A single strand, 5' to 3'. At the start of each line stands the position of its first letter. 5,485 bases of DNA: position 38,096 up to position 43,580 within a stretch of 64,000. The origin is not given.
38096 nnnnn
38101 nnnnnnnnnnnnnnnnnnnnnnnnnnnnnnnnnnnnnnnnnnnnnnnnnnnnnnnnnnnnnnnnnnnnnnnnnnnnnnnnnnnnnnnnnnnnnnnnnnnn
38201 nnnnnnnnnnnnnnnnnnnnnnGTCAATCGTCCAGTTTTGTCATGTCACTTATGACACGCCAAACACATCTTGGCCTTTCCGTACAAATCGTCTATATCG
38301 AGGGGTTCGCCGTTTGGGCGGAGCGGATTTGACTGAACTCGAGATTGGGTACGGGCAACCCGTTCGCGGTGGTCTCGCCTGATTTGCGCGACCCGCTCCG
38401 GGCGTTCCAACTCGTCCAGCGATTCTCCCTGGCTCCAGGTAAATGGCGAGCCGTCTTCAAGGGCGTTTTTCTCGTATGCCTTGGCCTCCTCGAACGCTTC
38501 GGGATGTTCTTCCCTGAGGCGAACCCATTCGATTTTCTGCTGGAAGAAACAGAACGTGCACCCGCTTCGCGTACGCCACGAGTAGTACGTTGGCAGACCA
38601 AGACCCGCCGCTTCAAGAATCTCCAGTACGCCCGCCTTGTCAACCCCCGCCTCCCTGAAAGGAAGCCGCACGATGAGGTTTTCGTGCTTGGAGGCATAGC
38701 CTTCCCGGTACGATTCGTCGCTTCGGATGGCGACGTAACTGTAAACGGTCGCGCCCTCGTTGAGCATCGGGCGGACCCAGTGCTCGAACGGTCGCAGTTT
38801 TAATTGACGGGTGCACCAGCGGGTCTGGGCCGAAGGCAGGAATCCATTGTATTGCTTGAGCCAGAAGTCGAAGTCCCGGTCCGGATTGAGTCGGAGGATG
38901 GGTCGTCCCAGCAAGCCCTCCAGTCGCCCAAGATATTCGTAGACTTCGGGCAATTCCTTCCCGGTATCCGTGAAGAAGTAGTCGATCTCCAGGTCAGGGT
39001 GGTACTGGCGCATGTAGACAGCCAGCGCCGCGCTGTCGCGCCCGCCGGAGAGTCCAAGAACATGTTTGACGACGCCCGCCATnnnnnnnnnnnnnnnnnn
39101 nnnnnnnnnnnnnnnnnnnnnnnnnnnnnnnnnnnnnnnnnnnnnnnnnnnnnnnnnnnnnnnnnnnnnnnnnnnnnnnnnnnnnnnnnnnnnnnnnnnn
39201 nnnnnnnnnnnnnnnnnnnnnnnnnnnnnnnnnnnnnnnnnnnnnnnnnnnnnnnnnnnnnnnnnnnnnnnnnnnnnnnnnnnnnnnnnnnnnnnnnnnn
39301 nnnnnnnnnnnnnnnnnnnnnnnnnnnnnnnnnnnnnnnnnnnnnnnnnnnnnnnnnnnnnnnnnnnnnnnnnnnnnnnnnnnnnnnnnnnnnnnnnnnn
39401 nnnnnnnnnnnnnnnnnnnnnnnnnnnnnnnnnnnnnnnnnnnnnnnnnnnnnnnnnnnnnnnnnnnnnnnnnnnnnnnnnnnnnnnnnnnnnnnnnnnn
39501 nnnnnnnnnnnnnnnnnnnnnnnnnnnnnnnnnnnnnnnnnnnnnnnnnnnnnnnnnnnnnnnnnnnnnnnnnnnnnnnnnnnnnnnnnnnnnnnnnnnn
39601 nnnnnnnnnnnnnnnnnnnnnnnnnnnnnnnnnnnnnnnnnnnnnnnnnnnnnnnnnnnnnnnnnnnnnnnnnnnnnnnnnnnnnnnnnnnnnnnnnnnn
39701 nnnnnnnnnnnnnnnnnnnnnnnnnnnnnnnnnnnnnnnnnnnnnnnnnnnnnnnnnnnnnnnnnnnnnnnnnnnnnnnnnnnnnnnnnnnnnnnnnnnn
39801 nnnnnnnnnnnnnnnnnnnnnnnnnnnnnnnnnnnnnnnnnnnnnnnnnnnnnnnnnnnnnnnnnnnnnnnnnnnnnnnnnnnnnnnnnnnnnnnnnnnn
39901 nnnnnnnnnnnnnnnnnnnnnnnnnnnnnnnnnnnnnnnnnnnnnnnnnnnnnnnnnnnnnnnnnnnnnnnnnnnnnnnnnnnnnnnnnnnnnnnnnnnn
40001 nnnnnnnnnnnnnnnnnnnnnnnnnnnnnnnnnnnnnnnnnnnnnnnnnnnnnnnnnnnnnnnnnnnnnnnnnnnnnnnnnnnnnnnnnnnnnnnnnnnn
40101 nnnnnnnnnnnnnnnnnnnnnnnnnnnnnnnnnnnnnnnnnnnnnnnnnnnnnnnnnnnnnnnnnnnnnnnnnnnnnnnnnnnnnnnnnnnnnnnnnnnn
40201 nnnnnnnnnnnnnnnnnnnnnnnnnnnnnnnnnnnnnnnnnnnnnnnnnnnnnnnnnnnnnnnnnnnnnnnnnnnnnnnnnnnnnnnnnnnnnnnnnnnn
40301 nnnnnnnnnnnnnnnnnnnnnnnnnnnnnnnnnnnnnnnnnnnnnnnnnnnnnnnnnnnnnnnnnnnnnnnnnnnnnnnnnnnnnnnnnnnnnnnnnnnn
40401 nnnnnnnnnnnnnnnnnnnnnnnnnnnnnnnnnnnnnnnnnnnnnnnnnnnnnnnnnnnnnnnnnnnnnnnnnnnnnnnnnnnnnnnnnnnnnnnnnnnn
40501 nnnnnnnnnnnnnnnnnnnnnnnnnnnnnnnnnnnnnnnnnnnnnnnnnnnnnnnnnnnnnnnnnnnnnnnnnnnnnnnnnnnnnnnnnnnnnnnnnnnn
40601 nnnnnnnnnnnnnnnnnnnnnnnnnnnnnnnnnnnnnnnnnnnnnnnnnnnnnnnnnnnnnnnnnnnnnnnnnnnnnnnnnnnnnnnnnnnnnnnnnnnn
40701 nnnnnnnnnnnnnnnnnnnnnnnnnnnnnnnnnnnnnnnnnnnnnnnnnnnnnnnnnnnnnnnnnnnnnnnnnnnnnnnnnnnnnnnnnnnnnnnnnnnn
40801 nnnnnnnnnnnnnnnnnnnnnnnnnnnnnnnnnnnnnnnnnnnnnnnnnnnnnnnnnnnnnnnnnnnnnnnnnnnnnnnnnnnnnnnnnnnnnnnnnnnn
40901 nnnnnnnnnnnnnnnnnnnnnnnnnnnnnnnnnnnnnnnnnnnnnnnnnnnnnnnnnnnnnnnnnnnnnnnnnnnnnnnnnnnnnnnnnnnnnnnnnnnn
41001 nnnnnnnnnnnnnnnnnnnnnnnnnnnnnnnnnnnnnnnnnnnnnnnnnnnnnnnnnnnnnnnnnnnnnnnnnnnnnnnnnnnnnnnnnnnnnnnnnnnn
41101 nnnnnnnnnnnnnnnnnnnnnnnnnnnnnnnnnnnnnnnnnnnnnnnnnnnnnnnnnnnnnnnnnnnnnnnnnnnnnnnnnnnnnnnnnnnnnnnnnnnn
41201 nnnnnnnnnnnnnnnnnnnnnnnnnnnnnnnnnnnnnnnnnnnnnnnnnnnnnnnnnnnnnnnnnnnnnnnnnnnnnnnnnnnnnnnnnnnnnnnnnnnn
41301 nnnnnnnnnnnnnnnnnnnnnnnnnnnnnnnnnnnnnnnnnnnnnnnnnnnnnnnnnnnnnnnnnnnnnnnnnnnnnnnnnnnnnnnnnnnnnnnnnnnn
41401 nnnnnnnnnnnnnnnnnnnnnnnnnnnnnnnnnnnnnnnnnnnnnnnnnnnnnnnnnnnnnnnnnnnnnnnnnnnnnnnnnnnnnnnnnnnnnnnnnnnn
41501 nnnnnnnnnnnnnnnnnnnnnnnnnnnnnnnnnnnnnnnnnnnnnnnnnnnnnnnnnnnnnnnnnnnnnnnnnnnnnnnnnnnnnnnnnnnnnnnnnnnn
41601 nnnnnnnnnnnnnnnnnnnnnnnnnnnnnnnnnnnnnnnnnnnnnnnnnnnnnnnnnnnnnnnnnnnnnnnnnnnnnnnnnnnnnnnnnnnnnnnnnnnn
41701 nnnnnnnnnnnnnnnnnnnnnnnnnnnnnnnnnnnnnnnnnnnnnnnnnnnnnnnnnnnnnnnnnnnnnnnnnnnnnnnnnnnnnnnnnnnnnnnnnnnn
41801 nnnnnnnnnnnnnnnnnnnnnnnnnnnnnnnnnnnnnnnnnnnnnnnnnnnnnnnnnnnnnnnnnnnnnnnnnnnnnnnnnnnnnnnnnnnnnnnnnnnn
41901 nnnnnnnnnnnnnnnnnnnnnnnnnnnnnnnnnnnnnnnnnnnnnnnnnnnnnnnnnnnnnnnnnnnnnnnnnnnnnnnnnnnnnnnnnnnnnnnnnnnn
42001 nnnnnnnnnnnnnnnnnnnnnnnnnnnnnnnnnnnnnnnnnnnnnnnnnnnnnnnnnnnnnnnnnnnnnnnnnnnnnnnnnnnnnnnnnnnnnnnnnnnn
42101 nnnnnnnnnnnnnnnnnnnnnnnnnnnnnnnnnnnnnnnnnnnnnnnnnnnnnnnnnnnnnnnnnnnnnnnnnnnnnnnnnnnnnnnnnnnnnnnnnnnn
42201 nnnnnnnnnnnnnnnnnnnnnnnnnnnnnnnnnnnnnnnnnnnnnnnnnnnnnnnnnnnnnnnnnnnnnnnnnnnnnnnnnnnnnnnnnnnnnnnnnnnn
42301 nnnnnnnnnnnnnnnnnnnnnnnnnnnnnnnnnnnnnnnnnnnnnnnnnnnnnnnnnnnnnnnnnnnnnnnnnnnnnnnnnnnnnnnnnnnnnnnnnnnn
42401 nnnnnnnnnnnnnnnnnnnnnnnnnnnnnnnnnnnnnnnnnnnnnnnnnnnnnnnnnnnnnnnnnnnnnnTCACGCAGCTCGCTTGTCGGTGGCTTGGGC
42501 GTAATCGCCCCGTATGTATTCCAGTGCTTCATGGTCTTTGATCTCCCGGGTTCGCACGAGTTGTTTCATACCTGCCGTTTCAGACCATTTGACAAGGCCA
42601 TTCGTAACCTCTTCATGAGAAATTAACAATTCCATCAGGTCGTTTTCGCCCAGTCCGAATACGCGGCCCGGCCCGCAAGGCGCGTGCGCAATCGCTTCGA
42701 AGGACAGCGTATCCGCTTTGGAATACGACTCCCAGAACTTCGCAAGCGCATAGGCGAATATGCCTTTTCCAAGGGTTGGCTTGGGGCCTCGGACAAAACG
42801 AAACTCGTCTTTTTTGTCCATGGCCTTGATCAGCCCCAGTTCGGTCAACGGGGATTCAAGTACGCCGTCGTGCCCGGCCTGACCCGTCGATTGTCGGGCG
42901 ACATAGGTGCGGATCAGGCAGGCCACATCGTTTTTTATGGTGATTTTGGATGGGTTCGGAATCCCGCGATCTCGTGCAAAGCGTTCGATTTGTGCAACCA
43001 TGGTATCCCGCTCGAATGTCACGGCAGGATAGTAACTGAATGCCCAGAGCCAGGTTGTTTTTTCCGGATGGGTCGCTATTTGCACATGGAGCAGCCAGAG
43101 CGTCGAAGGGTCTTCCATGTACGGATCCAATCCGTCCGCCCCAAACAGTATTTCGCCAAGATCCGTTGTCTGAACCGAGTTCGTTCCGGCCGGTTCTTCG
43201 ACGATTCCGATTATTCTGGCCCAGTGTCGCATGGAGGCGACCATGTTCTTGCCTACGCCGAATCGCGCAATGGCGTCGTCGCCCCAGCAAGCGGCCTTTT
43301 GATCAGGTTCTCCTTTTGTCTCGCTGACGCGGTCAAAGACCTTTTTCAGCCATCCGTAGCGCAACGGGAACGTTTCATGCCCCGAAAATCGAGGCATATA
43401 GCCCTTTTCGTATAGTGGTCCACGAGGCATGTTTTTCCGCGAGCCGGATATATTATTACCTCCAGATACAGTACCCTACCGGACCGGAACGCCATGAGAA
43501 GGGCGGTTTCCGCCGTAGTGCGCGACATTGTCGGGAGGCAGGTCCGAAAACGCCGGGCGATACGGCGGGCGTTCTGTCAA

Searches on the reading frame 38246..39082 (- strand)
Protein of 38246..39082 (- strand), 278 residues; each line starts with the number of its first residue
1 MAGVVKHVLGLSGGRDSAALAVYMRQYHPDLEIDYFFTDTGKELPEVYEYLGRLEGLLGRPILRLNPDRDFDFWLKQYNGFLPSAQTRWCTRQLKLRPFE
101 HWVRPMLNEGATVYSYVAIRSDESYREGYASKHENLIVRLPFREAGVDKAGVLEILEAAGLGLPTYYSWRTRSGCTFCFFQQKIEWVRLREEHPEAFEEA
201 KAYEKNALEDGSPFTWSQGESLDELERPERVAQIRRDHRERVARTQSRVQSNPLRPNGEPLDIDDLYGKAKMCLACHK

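Call 49: search_protein_families(library=padloc, proteins=[window:38246-39082:-], max_evalue=0.00001)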
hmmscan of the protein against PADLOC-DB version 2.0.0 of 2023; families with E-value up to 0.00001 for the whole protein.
window:38246-39082:- (278 aa): 3 families
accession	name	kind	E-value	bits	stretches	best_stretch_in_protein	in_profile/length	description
PDLC02782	SspD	-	2.3e-136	451.9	1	6-278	1-277/277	SspD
PDLC02510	BrxP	-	2.2e-10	37.4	1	8-186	136-321/779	BrxP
PDLC02662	DndC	-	4.9e-06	23.8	0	65-128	103-169/481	DndC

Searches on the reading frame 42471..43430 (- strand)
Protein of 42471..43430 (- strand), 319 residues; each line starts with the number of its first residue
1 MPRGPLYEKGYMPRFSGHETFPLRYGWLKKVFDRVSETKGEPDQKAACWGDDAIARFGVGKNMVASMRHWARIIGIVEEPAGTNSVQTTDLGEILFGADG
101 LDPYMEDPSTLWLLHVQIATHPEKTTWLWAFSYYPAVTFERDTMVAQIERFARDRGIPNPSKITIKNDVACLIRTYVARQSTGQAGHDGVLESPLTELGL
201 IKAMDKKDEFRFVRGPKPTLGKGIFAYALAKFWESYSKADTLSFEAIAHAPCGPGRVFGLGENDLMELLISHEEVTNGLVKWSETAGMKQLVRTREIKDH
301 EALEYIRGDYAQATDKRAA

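Call 13: search_protein_families(library=pfam, proteins=[window:42471-43430:-], max_evalue=0.001)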
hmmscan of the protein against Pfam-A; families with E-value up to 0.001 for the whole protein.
window:42471-43430:- (319 aa): 1 family
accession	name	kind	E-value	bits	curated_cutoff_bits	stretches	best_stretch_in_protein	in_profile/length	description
PF13182.11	DUF4007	-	9.8e-83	278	27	1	15-303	1-281/288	Protein of unknown function (DUF4007)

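Call 49: search_protein_families(library=padloc, proteins=[window:42471-43430:-], max_evalue=0.00001)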
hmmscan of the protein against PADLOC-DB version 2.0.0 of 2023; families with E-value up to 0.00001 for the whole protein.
window:42471-43430:- (319 aa): 10 families
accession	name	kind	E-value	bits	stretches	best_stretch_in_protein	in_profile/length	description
PDLC02769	SspB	-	4.1e-100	332.8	1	14-294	2-280/282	SspB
PDLC02768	SspB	-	4.8e-73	244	1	14-298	2-284/295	SspB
PDLC02766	SspB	-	3.1e-72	241.3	1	14-295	2-284/285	SspB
PDLC02764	SspB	-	4.7e-52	175.1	1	15-292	1-269/276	SspB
PDLC02760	SspB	-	9.5e-46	154.5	1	14-291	3-268/269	SspB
PDLC02765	SspB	-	5.2e-44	149.5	1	14-292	3-284/292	SspB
PDLC02762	SspB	-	2.8e-40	136.5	1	14-290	2-275/293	SspB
PDLC02767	SspB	-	3.3e-25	87.3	1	15-291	8-294/295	SspB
PDLC02761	SspB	-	2.4e-18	64.5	1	99-294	112-321/340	SspB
PDLC02763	SspB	-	1.1e-15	56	1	14-294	6-265/279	SspB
